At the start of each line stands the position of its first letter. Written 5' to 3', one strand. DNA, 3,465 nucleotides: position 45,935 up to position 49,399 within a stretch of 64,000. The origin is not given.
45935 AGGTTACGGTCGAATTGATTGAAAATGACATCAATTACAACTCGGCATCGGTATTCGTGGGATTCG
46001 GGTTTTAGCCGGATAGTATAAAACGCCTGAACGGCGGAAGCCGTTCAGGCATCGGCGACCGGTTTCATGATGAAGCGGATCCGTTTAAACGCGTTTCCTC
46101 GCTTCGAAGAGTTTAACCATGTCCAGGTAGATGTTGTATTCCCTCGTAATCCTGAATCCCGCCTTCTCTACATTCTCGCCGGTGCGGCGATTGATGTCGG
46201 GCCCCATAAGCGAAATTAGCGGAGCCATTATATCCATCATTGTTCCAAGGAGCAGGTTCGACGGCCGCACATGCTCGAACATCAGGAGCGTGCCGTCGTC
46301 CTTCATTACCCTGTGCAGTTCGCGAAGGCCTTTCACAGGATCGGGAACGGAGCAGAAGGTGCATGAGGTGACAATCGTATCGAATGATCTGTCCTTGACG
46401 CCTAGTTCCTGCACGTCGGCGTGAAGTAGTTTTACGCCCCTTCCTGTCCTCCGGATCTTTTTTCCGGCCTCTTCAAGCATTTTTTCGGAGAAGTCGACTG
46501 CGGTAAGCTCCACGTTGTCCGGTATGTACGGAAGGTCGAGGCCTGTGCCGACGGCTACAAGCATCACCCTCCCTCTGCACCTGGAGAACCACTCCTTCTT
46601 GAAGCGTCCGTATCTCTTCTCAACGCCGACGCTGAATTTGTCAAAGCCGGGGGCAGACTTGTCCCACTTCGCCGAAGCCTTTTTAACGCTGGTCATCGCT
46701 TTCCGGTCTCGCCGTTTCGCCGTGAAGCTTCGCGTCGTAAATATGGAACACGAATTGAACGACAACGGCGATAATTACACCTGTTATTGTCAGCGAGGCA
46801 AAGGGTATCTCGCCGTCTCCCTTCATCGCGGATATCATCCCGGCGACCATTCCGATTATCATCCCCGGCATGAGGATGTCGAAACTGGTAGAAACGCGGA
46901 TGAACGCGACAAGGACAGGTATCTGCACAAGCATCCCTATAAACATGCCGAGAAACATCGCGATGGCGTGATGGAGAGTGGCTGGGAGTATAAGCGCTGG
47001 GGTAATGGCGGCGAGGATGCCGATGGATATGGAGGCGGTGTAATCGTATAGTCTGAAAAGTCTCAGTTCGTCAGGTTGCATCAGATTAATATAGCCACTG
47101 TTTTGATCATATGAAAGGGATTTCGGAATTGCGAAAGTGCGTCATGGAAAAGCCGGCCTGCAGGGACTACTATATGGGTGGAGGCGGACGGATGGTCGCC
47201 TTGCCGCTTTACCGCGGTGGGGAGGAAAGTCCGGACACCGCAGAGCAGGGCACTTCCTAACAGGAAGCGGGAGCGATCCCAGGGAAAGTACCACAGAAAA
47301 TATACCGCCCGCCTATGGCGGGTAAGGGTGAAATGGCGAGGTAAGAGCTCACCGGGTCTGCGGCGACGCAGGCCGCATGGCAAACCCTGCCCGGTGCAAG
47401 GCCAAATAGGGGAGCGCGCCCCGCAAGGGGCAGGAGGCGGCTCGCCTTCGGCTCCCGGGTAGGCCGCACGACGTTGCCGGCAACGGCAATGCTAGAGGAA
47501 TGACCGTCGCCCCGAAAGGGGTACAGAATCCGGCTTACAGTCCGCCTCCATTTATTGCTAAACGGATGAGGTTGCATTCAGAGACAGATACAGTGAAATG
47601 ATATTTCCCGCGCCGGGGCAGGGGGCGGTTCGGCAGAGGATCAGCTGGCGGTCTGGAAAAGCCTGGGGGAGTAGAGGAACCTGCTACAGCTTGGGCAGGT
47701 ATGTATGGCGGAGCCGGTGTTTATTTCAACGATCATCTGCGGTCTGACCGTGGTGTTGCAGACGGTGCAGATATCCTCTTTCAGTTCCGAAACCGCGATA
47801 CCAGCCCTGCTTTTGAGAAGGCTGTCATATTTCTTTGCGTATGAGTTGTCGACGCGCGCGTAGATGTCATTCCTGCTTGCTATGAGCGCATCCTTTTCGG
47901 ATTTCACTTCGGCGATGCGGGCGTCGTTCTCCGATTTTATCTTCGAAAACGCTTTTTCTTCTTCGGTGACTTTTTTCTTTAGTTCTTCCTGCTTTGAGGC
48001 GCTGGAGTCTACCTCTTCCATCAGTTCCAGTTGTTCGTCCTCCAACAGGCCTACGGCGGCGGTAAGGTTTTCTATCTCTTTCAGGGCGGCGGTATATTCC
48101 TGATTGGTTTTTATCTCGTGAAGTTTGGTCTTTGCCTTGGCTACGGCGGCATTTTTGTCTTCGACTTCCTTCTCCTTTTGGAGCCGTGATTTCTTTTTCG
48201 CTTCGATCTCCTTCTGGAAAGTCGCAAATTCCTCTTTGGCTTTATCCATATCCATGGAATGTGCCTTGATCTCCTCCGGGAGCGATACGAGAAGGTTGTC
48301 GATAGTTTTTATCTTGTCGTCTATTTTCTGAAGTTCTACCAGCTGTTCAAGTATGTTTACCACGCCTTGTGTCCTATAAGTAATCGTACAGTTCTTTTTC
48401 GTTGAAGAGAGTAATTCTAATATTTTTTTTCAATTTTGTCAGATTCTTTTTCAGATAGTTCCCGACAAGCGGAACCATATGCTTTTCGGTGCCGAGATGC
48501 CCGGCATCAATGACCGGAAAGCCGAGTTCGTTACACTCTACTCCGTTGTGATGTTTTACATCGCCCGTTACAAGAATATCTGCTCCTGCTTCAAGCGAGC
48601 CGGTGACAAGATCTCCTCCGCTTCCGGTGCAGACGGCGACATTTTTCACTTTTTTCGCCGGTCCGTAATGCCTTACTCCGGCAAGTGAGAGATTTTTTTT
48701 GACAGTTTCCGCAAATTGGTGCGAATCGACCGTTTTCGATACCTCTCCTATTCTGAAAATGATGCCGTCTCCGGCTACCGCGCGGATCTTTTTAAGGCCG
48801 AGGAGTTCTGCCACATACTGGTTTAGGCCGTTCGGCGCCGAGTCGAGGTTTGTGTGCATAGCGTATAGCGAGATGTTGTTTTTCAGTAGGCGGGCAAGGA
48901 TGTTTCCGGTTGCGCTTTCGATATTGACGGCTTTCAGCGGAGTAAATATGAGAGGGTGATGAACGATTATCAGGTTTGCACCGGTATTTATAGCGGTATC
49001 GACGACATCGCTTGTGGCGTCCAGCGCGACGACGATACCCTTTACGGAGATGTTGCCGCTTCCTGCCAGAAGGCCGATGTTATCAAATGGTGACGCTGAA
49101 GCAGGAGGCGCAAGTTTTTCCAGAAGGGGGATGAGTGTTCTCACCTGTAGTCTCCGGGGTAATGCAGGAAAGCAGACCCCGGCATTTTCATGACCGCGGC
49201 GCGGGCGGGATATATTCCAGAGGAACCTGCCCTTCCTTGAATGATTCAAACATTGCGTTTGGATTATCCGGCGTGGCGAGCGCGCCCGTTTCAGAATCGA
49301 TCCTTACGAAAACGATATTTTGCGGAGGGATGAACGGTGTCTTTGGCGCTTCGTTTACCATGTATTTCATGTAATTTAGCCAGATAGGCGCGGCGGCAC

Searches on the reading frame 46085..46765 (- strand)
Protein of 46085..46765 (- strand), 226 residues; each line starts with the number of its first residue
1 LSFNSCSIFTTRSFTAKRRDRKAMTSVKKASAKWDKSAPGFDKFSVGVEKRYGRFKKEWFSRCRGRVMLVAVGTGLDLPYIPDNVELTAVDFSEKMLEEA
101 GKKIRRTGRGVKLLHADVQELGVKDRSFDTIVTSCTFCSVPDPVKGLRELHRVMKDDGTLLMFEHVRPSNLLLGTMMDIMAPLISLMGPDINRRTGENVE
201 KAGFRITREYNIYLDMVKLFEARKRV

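Call 10: search_protein_families(library=pfam, proteins=[window:46085-46765:-], max_evalue=0.001)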
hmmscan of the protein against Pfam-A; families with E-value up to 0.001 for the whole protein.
window:46085-46765:- (226 aa): 6 families
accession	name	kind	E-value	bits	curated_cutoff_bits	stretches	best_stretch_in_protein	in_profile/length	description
PF08241.18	Methyltransf_11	-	5.3e-19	69.1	21.2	1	70-161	3-94/95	Methyltransferase domain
PF13649.12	Methyltransf_25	-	3.3e-16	60.2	27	1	69-158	3-97/97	Methyltransferase domain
PF01209.24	Ubie_methyltran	-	1.9e-14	54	20.1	1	70-176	54-165/233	ubiE/COQ5 methyltransferase family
PF13847.12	Methyltransf_31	-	2.2e-14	53.8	27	1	84-170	28-117/145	Methyltransferase domain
PF08242.18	Methyltransf_12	-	4.5e-12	47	30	1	71-160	4-98/98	Methyltransferase domain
PF13489.12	Methyltransf_23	-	4.4e-07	30.2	27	1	70-164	29-118/164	Methyltransferase domain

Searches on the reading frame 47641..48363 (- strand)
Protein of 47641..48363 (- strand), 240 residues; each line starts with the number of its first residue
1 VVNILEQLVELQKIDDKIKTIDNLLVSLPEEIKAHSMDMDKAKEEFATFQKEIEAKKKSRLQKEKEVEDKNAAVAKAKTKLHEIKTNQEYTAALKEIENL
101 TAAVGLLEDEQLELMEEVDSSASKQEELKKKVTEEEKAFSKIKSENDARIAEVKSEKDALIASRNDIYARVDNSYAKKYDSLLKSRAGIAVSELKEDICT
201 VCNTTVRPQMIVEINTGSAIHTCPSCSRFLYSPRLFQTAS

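Call 10: search_protein_families(library=pfam, proteins=[window:47641-48363:-], max_evalue=0.001)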
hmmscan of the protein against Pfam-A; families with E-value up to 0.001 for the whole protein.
window:47641-48363:- (240 aa): 2 families
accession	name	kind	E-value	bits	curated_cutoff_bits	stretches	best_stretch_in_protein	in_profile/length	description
PF24481.2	CT398_CC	-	6.1e-12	46.2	27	1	11-184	1-177/180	CT398-like coiled coil hairpin domain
PF02591.20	Zn_ribbon_9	-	1.4e-07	31.9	29.1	1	199-230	2-33/33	C4-type zinc ribbon domain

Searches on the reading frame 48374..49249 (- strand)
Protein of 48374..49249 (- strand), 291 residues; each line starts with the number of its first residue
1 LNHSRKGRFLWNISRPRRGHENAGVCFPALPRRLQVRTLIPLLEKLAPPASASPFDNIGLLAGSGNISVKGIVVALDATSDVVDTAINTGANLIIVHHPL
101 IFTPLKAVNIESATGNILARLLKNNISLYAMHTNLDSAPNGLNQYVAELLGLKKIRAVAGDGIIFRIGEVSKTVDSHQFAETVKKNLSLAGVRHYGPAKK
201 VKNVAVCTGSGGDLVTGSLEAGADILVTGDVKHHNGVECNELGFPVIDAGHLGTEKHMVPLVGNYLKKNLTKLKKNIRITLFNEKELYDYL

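Call 10: search_protein_families(library=pfam, proteins=[window:48374-49249:-], max_evalue=0.001)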
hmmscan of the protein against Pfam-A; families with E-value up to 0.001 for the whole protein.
window:48374-49249:- (291 aa): 1 family
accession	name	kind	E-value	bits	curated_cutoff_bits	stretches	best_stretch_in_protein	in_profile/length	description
PF01784.24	DUF34_NIF3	-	2.3e-78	263.8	23.4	1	35-283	2-251/256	Duf34/NIF3 (NGG1p interacting factor 3)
